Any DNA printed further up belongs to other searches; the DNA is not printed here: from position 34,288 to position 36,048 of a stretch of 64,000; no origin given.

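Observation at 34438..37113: DDAH gene directly followed by a pyrrolysine-free MtmB (monomethylamine methyltransferase) homologue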

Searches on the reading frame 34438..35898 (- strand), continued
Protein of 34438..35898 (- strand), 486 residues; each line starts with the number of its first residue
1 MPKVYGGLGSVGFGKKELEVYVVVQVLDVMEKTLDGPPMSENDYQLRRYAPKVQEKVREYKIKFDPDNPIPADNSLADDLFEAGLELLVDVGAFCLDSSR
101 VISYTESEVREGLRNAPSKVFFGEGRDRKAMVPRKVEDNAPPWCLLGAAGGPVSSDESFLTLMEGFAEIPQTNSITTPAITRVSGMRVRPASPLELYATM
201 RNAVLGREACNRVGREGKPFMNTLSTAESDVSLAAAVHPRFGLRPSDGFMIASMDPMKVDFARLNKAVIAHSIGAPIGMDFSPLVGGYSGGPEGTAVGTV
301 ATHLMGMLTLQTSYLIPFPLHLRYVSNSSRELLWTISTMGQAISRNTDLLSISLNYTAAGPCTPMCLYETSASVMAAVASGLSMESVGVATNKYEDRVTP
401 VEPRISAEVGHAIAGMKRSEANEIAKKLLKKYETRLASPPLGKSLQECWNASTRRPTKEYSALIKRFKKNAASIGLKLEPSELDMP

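Call 65: predict_structure(alignment_id=A3)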
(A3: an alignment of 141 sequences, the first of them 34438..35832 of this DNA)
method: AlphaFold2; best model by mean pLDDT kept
length: 464 residues; sequences in the alignment: 141
mean_pLDDT: 96.7   pTM: 0.95
mean pLDDT of the five models: 96.7, 96.5, 96.5, 96.4, 96.3
residues with pLDDT >= 90: 443; 70-90: 19; 50-70: 2; < 50: 0
segments of 3 or more residues with pLDDT < 50: none
pLDDT, mean of each block of 10 residues (from residue 1): 91 98 98 99 98 98 99 99 98 98 98 98 96 97 97 97 93 95 97 96 85 94 96 96 97 97 98 99 98 98 98 99 99 98 99 99 94 97 98 98 99 98 98 96 97 93 74
secondary structure, 60 per line:
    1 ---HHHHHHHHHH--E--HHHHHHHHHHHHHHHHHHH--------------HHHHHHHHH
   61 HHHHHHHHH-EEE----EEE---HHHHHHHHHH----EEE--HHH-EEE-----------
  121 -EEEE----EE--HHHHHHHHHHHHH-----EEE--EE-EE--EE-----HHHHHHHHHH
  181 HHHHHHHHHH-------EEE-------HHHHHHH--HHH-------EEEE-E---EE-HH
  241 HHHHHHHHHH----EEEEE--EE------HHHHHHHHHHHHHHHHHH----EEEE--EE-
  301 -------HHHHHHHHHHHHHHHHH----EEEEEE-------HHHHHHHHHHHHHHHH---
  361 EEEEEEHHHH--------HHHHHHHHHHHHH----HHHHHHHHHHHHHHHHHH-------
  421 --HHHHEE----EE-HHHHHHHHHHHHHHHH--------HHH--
elements in order: H4-13 H19-37 H52-69 E71-73 E78-80 H84-93 E98-100 E107-109 E122-125 H134-146 E152-154 H171-190 E198-200 H208-214 E227-230 H239-250 E255-259 H270-287 E292-295 H308-324 E329-334 H342-357 E361-366 H367-370 H379-391 H396-413 H423-426 H436-451

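Call 68: fold_search(model_id=the predicted structure, library=pdb)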
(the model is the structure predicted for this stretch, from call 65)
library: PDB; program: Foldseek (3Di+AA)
matches with E <= 10: 689; with E <= 0.001: 19
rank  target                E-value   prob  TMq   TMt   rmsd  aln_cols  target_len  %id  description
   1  1l2q                  8.3e-46  1.00  0.94  0.95   1.4       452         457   31  Crystal Structure of the Methanosarcina barkeri Monomethylamine Methyltransferase (MtmB) (released 2002-06-05)
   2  1nth                  3.0e-45  1.00  0.94  0.95   1.4       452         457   31  Crystal structure of the methanosarcina barkeri monomethylamine methyltransferase (MTMB) (released 2003-02-04)
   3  1tv2                  5.5e-45  1.00  0.94  0.95   1.4       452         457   31  Crystal structure of the hydroxylamine MtmB complex (released 2004-10-19)
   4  7xcl_A                3.8e-10  1.00  0.53  0.50  12.3       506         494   11  Crystal structure of trimethylamine methyltransferase MttB from Methanosarcina barkeri at 2.5 A resolution (released 2023-01-18)
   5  7xcl_C                1.3e-09  1.00  0.45  0.42  16.4       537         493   11  Crystal structure of trimethylamine methyltransferase MttB from Methanosarcina barkeri at 2.5 A resolution (released 2023-01-18)
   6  7xcn_A                6.8e-09  1.00  0.52  0.50  12.0       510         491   10  Crystal structure of the MttB-MttC complex at 2.7 A resolution (released 2023-01-18)
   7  7xcm_C                8.5e-09  1.00  0.55  0.53  12.3       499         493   11  Crystal structure of sulfite MttB structure at 3.2 A resolution (released 2023-01-18)
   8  2qne_A                8.5e-09  1.00  0.48  0.47  13.9       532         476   12  Crystal structure of putative methyltransferase (ZP_00558420.1) from Desulfitobacterium hafniense Y51 at 2.30 A resolu (released 2007-08-14)
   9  7xcm_A                1.2e-08  1.00  0.55  0.52  12.2       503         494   11  Crystal structure of sulfite MttB structure at 3.2 A resolution (released 2023-01-18)
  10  9yce_B                2.5e-08  1.00  0.50  0.49  13.7       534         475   13  Active site of MtgB, a glycine betaine methyltransferase from the MttB superfamily (released 2026-03-11)
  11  2qne_B                4.3e-08  1.00  0.43  0.42  14.8       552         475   12  Crystal structure of putative methyltransferase (ZP_00558420.1) from Desulfitobacterium hafniense Y51 at 2.30 A resolu (released 2007-08-14)
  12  9yce_A                1.4e-07  1.00  0.49  0.48  13.7       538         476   13  Active site of MtgB, a glycine betaine methyltransferase from the MttB superfamily (released 2026-03-11)
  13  4yyc                  5.2e-06  1.00  0.50  0.48  16.6       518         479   14  Crystal structure of trimethylamine methyltransferase from Sinorhizobium meliloti in complex with unknown ligand (released 2015-04-08)
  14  5vz0_C                2.4e-04  0.98  0.34  0.17  22.0       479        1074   10  Crystal structure of Lactococcus lactis pyruvate carboxylase G746A mutant in complex with cyclic-di-AMP (released 2017-08-16)
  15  5vz0_A                3.0e-04  0.99  0.37  0.17  20.8       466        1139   11  Crystal structure of Lactococcus lactis pyruvate carboxylase G746A mutant in complex with cyclic-di-AMP (released 2017-08-16)
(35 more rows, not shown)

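Call 71: find_homologous_proteins(query=L047:9349-9996:+, max_evalue=1e-20)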
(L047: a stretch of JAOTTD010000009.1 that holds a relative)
Query L047:9349-9996:+ (215 aa): 7631 proteins with E <= 1e-20 among 8000 candidates; the best 120 are listed.
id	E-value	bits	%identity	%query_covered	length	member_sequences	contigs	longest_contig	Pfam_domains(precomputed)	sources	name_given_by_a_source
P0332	4.2e-130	449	100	100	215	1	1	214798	PF02607.23,PF02310.25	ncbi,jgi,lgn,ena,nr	ncbi:MAG: corrinoid protein [Thermoplasmata archaeon]|nr:corrinoid protein [Thermoplasmata archaeon]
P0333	8.9e-117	406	90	100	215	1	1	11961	PF02607.23,PF02310.25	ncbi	-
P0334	1.2e-116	405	90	100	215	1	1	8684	PF02607.23,PF02310.25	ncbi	-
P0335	4.0e-116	404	90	100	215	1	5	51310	PF02607.23,PF02310.25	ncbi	-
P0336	2.1e-114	398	88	100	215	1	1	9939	PF02607.23,PF02310.25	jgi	jgi:corrinoid protein of di/trimethylamine methyltransferase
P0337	2.5e-114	398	88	100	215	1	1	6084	PF02607.23,PF02310.25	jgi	jgi:trimethylamine corrinoid protein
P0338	4.0e-114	397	88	100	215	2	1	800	PF02607.23,PF02310.25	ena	-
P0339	6.0e-114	397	89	100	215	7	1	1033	PF02607.23,PF02310.25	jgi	jgi:trimethylamine corrinoid protein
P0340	8.6e-114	396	88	100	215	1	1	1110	PF02607.23,PF02310.25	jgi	-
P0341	3.8e-113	394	88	100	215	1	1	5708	PF02607.23,PF02310.25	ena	-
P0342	4.6e-113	394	87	100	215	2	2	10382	PF02607.23,PF02310.25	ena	-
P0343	1.9e-111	388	88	95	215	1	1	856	PF02607.23,PF02310.25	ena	-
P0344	6.9e-111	387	86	100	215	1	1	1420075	PF02607.23,PF02310.25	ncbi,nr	ncbi:MAG: corrinoid protein [Methanobacteriota archaeon]|nr:MAG: corrinoid protein [Euryarchaeota ar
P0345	2.2e-110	385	85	100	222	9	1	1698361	PF02607.23,PF02310.25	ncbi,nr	ncbi:MAG: corrinoid protein [Methanobacteriota archaeon]|nr:MAG: corrinoid protein [Euryarchaeota ar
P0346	4.5e-108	377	85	100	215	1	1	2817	PF02607.23,PF02310.25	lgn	-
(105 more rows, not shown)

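Call 72: find_encoding_contigs(protein=P0345, flank=10000, max_places=3)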
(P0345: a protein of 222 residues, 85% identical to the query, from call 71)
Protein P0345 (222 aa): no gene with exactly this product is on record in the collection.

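Call 73: find_encoding_contigs(protein=P0344, flank=10000, max_places=3)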
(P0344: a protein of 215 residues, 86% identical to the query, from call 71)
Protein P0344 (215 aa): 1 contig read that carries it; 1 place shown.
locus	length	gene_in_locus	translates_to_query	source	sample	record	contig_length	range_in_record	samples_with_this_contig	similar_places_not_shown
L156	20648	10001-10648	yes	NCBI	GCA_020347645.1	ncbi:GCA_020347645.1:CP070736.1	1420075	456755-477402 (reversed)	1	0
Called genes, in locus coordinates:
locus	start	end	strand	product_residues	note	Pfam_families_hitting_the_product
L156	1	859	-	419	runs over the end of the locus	PF00275:EPSP_synthase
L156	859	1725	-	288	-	PF00288:GHMP_kinases_N, PF08544:GHMP_kinases_C (weak)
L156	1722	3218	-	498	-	PF01487:DHquinase_I, PF08501:Shikimate_dh_N, PF01488:Shikimate_DH (weak), PF18317:SDH_C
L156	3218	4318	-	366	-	PF01959:DHQS, PF26558:DHQS_2nd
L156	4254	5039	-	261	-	PF01261:AP_endonuc_2 (faint), PF01791:DeoC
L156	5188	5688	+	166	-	-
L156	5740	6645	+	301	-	PF00892:EamA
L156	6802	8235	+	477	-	PF06253:MTTB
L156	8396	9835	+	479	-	PF06253:MTTB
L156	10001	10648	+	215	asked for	PF02607:B12-binding_2, PF02310:B12-binding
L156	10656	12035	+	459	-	PF05369:MtmB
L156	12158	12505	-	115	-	PF13145:Rotamase_2, PF13616:Rotamase_3, PF00639:Rotamase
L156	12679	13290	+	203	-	PF13404:HTH_AsnC-type, PF13412:HTH_24, PF24273:TRASH_HVO_1752_C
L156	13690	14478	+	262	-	PF13738:Pyr_redox_3 (weak), PF01946:Thi4, PF00890:FAD_binding_2, PF01266:DAO, PF01494:FAD_binding_3, PF03486:HI0933_like, PF12831:FAD_oxidored, PF13450:NAD_binding_8, +3 more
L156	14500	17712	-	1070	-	PF25596:CPSase_L_D1, PF02786:CPSase_L_D2, PF07478:Dala_Dala_lig_C (weak), PF02787:CPSase_L_D3, PF25596:CPSase_L_D1, PF02786:CPSase_L_D2, PF07478:Dala_Dala_lig_C, PF02142:MGS, +3 more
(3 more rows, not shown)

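Call 75: find_encoding_contigs(protein=P0124, flank=6000, max_places=3)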
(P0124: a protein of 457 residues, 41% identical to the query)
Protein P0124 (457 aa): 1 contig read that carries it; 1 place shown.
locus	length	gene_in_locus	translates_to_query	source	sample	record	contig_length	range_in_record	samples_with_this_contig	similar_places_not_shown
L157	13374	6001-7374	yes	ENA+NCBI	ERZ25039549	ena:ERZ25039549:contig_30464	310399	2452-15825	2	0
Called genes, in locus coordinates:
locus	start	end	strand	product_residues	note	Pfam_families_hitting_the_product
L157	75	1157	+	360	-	PF05787:PhoX (faint), PF08450:SGL (faint), PF24684:Vgb_lyase (faint), PF25021:TEN_NHL (weak), PF06977:SdiA-regulated (faint), PF01436:NHL (faint), PF06739:SBBP (faint), PF25021:TEN_NHL, +1 more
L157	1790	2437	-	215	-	PF00440:TetR_N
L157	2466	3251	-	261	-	PF10920:DUF2705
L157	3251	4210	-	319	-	PF00005:ABC_tran, PF13191:AAA_16 (faint), PF13304:AAA_21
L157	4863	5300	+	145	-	PF13404:HTH_AsnC-type (weak), PF13412:HTH_24 (weak), PF01037:AsnC_trans_reg (weak)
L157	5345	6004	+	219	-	PF02607:B12-binding_2, PF02310:B12-binding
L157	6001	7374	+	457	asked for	PF05369:MtmB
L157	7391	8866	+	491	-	PF06253:MTTB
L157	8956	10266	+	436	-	PF00202:Aminotran_3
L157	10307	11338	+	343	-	PF14336:GLUCM-like_C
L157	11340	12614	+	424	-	-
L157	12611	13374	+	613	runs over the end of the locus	PF02730:AFOR_N, PF01314:AFOR_C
